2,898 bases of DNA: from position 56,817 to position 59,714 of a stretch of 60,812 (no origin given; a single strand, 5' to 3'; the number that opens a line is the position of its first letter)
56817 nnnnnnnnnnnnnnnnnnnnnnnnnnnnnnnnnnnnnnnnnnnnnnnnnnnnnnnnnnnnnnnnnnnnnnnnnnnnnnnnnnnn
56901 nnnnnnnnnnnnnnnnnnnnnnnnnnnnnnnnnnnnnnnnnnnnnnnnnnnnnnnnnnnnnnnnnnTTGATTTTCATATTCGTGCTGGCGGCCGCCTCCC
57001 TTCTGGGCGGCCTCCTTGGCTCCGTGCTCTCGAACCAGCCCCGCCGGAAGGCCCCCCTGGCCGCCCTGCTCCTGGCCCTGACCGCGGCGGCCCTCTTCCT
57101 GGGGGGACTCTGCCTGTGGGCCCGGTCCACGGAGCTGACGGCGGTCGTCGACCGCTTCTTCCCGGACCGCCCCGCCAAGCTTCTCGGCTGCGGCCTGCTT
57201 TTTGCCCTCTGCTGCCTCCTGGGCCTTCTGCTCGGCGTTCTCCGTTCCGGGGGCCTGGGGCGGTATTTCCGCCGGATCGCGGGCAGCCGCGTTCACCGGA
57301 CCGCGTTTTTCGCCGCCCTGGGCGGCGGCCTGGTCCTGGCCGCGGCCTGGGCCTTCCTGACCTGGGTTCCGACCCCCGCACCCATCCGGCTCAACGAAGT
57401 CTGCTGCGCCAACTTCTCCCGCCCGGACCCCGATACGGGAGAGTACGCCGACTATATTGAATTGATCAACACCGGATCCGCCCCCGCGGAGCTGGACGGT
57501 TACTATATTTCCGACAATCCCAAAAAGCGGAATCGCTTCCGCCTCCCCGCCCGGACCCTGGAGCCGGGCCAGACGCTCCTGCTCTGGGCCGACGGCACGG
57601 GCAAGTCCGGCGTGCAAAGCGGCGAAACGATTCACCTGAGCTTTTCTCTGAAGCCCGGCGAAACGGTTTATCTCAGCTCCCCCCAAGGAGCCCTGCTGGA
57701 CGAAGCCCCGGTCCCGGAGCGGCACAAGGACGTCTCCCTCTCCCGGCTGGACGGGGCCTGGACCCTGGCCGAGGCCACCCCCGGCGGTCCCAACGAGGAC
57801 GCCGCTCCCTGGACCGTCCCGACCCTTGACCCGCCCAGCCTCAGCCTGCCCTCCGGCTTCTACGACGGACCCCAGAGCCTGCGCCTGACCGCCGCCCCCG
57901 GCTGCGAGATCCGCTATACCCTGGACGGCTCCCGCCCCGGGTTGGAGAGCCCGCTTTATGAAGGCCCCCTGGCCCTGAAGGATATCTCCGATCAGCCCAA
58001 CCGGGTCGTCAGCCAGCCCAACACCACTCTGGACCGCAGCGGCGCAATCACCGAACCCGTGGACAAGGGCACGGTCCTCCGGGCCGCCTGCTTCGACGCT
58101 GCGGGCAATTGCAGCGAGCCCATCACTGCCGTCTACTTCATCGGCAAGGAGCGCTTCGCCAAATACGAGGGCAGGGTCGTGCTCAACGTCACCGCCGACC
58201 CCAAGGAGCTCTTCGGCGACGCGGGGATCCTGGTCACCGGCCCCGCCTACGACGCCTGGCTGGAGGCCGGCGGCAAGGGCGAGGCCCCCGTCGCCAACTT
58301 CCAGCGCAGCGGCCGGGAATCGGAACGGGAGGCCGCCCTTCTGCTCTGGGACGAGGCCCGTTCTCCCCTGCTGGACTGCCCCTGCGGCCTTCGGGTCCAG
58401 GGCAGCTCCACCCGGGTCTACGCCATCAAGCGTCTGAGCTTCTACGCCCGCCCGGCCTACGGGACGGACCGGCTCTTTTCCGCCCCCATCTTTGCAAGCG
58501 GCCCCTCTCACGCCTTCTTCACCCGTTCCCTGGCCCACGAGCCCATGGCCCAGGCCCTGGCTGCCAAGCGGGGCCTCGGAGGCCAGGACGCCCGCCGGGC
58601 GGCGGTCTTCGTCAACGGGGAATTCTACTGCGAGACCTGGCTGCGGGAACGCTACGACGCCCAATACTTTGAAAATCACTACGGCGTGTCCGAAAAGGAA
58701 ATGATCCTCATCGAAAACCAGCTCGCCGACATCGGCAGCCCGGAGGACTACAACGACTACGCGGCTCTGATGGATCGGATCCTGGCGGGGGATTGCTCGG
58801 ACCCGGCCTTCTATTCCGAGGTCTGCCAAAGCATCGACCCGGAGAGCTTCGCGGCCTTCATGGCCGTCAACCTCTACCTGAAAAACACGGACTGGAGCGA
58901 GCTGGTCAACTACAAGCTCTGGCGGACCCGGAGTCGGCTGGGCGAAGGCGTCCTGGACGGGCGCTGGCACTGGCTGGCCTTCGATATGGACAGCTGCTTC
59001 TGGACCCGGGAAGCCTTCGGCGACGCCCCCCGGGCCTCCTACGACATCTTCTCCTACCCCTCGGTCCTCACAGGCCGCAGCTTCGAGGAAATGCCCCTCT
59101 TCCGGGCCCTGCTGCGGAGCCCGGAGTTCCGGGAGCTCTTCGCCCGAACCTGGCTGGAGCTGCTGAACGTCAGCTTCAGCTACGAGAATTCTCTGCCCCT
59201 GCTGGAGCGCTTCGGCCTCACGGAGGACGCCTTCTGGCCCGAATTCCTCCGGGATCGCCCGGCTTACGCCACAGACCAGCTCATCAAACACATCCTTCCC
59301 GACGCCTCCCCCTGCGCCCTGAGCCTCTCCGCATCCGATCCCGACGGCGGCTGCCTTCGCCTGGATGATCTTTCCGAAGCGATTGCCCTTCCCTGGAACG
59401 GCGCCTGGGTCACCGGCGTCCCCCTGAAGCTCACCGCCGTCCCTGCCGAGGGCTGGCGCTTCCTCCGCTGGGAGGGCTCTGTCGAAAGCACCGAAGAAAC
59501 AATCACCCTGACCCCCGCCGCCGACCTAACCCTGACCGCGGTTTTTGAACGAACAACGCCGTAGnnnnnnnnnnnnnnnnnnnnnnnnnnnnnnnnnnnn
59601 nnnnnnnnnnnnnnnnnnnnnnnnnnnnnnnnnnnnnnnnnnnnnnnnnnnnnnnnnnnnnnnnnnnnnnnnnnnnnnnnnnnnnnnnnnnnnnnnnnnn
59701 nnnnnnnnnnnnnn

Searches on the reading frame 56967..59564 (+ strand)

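Call 83: search_protein_families(library=pfam, proteins=[window:56967-59564:+], max_evalue=0.00001)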
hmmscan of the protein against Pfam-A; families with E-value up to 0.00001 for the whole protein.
window:56967-59564:+ (865 aa): 5 families
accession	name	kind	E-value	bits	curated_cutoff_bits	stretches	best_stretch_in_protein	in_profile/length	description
PF08757.17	CotH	-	1.9e-20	74.1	23.8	1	524-741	50-272/322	CotH kinase protein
PF13290.12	CHB_HEX_C_1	-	5e-13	49.2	22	1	295-385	2-65/67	Chitobiase/beta-hexosaminidase C-terminal domain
PF00932.25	LTD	-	7.8e-12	46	34.3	1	154-246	22-104/109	Lamin Tail Domain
PF13287.12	Fn3_assoc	-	1.4e-10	41.5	23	1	306-388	2-57/59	Fn3 associated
PF18998.6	Flg_new_2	-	1.1e-07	32.1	23.6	1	815-863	20-72/73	Divergent InlB B-repeat domain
